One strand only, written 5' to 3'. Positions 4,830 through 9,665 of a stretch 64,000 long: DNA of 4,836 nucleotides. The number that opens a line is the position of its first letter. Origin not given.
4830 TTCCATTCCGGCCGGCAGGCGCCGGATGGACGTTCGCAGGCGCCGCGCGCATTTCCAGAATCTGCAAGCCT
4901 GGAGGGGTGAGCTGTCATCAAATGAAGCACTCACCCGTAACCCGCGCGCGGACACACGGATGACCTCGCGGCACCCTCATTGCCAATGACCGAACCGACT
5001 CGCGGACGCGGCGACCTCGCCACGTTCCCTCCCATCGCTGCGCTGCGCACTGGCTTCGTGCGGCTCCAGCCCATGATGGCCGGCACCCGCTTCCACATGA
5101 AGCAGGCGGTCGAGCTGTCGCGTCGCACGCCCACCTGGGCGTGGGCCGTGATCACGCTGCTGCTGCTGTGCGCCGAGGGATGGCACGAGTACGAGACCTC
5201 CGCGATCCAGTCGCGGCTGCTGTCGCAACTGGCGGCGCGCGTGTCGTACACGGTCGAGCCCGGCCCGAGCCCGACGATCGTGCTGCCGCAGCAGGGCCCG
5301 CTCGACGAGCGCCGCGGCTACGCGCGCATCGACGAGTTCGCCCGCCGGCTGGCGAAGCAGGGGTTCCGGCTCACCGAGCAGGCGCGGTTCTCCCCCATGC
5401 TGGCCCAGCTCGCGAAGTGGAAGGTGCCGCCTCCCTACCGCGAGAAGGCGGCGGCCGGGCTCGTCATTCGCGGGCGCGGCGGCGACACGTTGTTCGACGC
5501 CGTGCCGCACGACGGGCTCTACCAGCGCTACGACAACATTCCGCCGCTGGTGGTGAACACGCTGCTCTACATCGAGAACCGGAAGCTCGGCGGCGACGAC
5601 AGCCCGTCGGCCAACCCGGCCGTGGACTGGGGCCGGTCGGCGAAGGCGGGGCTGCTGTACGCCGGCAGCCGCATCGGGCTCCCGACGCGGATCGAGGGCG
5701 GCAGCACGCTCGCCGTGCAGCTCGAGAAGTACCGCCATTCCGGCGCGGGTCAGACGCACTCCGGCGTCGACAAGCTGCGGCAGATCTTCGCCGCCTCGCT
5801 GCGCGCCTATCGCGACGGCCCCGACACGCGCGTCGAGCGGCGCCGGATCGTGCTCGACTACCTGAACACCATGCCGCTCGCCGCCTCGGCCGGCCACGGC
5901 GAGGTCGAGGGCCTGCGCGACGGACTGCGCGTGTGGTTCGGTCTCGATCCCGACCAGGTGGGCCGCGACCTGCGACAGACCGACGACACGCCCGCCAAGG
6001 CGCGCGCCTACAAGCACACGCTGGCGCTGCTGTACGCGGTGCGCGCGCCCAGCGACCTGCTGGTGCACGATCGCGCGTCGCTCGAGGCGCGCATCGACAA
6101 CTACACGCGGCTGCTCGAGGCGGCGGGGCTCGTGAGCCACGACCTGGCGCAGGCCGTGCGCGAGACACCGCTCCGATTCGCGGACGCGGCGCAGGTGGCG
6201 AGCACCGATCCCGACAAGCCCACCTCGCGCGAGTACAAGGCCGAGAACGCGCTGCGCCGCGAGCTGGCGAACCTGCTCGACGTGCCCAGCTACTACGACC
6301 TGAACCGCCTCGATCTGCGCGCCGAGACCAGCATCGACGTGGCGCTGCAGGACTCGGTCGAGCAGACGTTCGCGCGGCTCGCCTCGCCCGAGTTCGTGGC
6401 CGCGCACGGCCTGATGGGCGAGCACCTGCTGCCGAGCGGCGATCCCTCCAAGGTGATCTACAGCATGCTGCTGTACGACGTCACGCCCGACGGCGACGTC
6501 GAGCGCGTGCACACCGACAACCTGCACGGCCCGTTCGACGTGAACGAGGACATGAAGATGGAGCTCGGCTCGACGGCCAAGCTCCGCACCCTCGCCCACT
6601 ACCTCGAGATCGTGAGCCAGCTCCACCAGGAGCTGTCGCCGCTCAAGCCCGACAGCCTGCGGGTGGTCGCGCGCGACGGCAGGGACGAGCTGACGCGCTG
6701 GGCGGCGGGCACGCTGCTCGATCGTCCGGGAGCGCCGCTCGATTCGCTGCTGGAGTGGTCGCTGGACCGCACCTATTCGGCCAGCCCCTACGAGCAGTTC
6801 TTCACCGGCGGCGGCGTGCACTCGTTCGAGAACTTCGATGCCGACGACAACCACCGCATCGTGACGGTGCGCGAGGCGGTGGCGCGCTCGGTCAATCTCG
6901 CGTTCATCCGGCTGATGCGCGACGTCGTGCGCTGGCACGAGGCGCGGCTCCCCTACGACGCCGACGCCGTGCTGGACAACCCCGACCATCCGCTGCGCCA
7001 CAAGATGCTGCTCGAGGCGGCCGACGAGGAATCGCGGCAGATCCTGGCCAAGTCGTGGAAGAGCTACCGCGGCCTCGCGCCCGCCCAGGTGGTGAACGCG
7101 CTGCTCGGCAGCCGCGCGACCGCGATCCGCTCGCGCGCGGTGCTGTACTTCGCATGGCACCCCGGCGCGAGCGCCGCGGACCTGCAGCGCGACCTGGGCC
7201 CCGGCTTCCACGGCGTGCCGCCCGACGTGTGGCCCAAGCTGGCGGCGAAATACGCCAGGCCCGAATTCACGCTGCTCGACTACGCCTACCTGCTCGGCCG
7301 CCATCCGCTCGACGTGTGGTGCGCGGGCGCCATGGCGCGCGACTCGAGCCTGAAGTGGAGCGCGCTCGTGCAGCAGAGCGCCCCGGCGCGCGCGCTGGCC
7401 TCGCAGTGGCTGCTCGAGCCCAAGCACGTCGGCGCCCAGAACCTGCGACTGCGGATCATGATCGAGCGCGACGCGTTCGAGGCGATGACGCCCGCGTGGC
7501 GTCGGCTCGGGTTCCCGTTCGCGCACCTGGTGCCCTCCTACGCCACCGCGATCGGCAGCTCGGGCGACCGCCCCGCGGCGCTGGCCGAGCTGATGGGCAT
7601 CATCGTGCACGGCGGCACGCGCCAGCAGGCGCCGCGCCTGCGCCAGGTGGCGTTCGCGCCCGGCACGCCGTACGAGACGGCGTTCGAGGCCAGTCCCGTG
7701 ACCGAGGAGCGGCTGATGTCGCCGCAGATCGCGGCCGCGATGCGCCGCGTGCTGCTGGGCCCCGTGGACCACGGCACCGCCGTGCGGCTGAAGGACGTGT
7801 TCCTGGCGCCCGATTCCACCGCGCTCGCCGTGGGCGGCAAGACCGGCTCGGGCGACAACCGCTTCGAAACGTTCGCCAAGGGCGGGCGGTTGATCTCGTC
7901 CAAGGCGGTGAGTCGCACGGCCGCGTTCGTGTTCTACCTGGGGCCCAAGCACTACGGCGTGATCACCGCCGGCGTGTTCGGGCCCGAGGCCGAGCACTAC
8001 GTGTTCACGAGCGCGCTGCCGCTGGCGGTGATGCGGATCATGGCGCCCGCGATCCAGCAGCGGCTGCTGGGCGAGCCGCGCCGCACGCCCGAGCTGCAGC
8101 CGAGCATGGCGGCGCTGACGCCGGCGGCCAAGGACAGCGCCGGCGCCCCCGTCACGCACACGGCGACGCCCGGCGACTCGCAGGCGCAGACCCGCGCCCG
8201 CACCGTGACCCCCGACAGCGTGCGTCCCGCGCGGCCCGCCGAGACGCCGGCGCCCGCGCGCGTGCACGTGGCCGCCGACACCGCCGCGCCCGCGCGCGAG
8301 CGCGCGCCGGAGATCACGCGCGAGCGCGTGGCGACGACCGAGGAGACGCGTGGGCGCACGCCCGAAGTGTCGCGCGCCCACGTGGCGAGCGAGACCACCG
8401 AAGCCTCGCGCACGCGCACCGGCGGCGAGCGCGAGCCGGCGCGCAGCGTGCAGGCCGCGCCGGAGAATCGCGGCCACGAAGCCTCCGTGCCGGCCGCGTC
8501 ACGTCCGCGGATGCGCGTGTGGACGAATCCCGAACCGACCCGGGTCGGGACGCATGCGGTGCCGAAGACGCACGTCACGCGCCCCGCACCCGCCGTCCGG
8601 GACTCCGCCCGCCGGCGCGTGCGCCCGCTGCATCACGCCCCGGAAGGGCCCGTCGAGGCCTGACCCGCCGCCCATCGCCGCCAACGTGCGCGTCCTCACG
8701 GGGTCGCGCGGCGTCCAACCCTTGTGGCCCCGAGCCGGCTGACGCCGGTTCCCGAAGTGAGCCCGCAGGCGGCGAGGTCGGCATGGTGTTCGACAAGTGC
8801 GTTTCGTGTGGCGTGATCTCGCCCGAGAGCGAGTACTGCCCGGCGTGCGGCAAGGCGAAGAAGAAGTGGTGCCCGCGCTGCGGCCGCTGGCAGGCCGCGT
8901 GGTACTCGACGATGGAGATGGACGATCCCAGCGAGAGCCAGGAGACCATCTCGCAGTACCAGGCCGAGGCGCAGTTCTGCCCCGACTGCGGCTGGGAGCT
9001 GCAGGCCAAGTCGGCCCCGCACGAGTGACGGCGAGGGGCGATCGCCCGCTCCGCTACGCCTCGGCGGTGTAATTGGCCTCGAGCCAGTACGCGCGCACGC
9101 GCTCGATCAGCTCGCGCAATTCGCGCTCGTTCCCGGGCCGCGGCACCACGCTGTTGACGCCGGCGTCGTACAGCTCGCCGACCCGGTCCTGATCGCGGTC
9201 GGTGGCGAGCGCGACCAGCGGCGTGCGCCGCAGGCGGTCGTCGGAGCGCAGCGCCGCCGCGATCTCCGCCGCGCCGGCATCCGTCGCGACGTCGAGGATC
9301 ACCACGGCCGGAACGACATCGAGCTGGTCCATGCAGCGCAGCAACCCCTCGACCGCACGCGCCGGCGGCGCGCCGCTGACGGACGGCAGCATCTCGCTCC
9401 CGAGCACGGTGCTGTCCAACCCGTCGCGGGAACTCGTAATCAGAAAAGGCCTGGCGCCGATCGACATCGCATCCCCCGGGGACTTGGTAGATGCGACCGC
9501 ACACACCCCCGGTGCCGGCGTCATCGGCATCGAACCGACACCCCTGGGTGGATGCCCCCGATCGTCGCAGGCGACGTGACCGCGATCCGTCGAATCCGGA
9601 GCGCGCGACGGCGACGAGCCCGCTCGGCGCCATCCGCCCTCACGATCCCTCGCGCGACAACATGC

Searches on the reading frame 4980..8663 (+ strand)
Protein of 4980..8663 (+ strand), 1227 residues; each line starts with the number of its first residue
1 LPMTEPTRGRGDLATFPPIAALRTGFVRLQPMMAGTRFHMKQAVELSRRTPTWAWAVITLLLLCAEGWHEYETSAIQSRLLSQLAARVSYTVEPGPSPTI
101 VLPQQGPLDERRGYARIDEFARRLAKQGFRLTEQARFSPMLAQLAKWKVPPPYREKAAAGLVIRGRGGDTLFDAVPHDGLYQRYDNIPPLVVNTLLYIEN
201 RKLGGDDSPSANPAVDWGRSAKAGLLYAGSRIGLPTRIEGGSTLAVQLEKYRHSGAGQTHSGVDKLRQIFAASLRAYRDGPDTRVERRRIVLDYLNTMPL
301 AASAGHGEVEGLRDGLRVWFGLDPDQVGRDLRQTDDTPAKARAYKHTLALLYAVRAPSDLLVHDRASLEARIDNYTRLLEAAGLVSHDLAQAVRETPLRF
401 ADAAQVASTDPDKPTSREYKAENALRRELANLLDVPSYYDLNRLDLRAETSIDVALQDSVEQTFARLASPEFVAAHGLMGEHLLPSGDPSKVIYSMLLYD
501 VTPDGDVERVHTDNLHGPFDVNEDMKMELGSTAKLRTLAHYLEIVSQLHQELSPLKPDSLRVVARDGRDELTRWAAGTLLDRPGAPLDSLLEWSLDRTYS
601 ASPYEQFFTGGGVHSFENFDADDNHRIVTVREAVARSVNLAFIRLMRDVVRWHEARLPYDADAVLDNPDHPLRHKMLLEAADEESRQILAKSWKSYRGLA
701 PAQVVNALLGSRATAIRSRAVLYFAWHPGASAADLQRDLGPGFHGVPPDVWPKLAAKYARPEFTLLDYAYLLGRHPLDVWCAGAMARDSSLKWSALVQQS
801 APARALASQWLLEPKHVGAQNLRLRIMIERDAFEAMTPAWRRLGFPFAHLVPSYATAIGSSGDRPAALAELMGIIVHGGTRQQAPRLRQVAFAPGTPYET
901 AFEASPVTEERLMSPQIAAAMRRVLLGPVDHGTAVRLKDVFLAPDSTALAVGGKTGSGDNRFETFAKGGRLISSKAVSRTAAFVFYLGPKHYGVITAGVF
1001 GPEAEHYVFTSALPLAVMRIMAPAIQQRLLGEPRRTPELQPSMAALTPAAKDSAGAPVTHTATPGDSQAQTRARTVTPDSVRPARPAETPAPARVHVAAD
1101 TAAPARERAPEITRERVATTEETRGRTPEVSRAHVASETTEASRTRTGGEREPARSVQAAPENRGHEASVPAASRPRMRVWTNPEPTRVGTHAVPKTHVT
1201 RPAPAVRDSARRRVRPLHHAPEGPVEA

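Call 8: search_protein_families(library=pfam, proteins=[window:4980-8663:+], max_evalue=0.01)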
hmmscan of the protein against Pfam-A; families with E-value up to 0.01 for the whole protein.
window:4980-8663:+ (1227 aa): 1 family
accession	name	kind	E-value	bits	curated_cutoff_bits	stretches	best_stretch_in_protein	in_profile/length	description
PF00912.28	Transgly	-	1.4e-11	44.5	27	1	181-326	16-138/178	Transglycosylase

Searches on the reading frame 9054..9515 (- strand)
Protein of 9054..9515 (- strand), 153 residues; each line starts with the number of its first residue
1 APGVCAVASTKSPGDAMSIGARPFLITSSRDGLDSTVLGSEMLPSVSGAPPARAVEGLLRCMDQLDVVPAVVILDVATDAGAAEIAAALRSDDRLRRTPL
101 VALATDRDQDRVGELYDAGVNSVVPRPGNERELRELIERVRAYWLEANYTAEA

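Call 8: search_protein_families(library=pfam, proteins=[window:9054-9515:-], max_evalue=0.01)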
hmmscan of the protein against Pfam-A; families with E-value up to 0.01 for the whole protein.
window:9054-9515:- (153 aa): 0 families

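Call 10: search_protein_families(library=ncbifam, proteins=[window:9054-9515:-], max_evalue=0.01)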
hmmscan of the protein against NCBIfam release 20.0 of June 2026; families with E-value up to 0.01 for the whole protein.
window:9054-9515:- (153 aa): 2 families
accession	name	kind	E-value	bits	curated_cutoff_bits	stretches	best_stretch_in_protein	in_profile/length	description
NF007135.0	PRK09581.1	equivalog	0.00035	19.5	474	1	70-134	200-265/457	PleD family two-component system response regulator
TIGR02154.1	PhoB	equivalog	0.0015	17.9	296.2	1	66-144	44-120/226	phosphate regulon transcriptional regulator PhoB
